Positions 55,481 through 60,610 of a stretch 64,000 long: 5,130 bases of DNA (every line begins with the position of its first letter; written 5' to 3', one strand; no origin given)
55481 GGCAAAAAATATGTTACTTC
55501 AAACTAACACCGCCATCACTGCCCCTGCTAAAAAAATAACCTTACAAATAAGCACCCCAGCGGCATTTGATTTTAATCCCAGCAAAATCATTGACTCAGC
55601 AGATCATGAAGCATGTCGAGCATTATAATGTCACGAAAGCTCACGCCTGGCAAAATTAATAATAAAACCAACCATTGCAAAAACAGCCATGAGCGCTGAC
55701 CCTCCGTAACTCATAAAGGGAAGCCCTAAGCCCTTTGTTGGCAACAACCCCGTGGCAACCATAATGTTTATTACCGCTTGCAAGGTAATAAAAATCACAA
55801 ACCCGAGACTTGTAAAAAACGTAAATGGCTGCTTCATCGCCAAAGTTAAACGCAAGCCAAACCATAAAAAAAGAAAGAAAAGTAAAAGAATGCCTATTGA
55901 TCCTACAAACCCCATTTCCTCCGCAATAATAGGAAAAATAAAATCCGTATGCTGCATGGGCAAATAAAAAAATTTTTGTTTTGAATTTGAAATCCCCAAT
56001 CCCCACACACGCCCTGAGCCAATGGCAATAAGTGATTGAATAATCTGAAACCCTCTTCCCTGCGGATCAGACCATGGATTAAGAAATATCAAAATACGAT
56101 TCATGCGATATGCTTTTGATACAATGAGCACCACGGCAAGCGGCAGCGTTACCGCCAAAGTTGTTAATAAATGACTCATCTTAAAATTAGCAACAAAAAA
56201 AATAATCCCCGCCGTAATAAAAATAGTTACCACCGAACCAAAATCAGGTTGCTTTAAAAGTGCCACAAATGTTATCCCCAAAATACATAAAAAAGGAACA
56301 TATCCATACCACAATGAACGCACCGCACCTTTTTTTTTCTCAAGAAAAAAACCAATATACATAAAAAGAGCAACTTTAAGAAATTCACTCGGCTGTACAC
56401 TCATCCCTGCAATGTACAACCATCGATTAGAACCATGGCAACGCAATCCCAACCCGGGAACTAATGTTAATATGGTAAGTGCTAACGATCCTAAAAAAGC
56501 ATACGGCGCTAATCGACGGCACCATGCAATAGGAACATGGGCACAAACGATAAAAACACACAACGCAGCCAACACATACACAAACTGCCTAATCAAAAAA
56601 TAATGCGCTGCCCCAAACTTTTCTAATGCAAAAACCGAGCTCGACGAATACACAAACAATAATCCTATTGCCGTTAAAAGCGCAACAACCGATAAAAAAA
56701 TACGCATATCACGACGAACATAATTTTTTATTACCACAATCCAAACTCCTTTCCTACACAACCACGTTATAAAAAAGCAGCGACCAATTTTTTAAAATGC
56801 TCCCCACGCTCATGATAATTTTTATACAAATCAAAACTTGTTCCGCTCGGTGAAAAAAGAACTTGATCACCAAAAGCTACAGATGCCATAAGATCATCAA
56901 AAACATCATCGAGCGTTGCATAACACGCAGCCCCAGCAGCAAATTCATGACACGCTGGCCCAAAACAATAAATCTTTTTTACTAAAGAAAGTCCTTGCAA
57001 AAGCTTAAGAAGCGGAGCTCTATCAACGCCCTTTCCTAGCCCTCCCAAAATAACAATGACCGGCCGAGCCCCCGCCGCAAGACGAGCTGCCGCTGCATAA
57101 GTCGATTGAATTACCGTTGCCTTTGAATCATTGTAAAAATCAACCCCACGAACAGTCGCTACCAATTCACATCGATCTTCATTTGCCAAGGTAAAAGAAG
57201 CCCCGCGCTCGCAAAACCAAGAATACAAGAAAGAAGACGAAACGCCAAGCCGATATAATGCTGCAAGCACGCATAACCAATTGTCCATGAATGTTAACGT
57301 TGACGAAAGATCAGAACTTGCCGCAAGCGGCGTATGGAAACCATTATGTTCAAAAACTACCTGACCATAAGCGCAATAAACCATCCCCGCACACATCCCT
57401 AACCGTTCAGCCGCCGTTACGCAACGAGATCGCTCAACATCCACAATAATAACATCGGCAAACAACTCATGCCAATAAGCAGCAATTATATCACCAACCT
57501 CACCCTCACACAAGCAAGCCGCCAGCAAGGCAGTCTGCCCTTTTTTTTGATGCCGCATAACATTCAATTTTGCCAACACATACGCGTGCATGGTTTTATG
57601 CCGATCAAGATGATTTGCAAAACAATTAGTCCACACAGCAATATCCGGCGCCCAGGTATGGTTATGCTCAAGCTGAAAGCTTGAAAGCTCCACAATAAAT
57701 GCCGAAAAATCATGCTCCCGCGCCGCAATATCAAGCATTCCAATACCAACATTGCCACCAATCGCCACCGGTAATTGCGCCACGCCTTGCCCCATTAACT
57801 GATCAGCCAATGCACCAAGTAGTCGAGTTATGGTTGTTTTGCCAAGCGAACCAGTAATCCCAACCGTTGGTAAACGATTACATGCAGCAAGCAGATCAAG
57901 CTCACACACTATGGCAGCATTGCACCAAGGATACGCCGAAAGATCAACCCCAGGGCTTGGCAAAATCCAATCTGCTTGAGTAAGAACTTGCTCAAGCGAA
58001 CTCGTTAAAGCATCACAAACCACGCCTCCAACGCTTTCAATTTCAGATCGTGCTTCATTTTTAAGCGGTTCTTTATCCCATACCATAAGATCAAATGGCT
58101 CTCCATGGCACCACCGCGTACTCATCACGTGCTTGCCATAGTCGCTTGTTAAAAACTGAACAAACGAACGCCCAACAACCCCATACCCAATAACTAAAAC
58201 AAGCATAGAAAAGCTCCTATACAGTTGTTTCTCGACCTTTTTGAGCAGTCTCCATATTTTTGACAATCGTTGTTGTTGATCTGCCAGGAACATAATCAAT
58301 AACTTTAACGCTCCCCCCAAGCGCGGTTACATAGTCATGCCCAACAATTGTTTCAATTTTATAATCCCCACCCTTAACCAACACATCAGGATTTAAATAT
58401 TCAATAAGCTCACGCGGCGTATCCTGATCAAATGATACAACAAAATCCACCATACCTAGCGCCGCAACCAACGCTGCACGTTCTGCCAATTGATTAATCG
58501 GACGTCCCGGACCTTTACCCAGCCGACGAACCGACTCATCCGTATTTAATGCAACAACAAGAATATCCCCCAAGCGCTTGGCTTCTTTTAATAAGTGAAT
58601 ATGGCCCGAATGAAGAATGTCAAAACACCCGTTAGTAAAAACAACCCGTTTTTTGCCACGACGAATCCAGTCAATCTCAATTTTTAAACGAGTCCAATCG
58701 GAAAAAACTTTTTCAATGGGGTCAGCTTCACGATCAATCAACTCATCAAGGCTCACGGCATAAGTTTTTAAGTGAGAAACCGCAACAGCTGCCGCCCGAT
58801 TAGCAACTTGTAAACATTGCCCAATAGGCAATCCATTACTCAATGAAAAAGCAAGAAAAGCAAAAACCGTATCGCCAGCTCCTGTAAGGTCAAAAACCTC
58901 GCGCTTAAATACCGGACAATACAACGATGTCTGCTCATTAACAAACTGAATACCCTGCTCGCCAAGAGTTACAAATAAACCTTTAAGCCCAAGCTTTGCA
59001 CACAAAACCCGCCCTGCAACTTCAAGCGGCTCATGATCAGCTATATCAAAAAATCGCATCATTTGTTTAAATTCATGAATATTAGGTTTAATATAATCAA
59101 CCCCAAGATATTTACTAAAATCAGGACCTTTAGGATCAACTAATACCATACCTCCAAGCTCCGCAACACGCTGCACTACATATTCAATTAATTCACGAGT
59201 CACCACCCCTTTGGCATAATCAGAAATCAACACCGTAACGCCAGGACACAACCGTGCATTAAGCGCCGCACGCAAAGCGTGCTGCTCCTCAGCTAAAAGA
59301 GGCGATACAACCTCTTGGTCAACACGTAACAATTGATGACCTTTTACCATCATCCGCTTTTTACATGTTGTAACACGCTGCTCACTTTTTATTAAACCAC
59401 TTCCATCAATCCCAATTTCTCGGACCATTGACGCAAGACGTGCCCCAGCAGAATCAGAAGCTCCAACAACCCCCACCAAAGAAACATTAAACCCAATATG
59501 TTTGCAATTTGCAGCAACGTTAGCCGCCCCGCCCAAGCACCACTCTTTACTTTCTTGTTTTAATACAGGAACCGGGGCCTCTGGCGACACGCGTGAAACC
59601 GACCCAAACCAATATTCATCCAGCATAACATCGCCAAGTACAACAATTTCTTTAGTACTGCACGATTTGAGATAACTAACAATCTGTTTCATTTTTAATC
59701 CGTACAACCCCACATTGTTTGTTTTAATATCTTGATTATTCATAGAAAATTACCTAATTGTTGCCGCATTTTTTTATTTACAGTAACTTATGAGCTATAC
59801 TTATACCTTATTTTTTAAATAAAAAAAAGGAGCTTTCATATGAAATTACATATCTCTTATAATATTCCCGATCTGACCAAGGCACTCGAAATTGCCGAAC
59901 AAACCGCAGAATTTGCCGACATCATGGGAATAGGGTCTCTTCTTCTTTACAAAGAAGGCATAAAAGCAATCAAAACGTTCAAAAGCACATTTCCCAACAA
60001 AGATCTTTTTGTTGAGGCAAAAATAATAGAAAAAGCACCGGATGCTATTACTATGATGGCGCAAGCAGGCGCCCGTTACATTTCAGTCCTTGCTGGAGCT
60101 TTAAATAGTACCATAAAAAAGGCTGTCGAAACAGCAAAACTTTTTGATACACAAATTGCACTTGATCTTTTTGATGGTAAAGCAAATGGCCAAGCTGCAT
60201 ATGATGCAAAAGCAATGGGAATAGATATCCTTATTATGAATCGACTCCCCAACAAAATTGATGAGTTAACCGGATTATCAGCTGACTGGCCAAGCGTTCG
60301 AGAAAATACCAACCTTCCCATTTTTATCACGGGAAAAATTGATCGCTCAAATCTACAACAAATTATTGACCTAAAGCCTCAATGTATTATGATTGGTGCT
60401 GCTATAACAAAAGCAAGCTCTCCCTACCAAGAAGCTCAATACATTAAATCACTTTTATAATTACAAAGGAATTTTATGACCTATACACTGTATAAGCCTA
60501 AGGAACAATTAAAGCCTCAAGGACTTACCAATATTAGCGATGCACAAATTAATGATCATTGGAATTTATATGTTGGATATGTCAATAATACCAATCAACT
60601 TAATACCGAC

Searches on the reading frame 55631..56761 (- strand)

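Call 100: search_protein_families(library=pfam, proteins=[window:55631-56761:-], max_evalue=0.00001)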
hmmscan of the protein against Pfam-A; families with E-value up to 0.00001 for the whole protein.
window:55631-56761:- (376 aa): 1 family
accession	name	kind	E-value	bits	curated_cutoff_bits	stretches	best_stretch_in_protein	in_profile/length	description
PF01098.24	FTSW_RODA_SPOVE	-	4.2e-99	332.4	26.4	1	21-373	3-353/356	Cell cycle protein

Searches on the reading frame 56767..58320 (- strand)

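Call 100: search_protein_families(library=pfam, proteins=[window:56767-58320:-], max_evalue=0.00001)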
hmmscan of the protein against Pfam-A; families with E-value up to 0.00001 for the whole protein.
window:56767-58320:- (517 aa): 2 families
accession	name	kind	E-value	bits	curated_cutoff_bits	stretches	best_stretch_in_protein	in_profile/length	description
PF08245.18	Mur_ligase_M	-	3e-16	60.4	24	1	155-266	1-121/200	Mur ligase middle domain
PF02875.26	Mur_ligase_C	-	1.9e-06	29.2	28.4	1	383-493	2-127/127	Mur ligase, glutamate ligase domain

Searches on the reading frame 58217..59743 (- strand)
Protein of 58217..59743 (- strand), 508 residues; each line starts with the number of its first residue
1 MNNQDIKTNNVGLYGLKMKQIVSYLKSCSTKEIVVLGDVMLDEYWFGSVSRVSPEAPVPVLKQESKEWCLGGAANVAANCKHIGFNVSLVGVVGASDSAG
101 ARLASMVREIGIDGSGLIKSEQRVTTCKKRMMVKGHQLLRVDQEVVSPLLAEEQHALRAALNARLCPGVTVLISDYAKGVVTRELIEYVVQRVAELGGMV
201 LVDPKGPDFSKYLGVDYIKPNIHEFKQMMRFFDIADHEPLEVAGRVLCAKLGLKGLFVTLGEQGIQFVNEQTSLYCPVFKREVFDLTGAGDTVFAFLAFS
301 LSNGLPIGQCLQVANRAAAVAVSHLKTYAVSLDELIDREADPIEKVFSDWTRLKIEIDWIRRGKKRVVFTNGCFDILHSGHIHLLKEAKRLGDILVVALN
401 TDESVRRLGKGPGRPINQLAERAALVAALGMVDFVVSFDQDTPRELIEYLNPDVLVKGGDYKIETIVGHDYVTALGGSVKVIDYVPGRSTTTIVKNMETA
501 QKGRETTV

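Call 100: search_protein_families(library=pfam, proteins=[window:58217-59743:-], max_evalue=0.00001)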
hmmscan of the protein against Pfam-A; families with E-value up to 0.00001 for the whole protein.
window:58217-59743:- (508 aa): 2 families
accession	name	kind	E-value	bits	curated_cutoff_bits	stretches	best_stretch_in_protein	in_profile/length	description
PF00294.29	PfkB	-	1.5e-34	120.2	25.8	1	32-329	3-297/302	pfkB family carbohydrate kinase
PF01467.32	CTP_transf_like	-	2.1e-18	67.3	21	1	369-464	1-93/133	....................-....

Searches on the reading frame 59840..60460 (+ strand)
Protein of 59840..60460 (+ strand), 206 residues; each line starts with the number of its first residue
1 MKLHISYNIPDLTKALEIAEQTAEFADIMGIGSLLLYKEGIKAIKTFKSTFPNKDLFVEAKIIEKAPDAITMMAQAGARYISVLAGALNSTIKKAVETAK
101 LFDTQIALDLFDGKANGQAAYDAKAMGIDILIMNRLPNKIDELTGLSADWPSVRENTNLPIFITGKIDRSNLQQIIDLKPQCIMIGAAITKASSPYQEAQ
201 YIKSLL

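Call 100: search_protein_families(library=pfam, proteins=[window:59840-60460:+], max_evalue=0.00001)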
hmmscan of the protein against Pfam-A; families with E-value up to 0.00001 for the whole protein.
window:59840-60460:+ (206 aa): 1 family
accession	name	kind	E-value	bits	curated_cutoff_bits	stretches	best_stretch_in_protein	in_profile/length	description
PF00215.30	OMPdecase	-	2.8e-08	34.4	27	1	2-200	2-219/221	Orotidine 5'-phosphate decarboxylase / HUMPS family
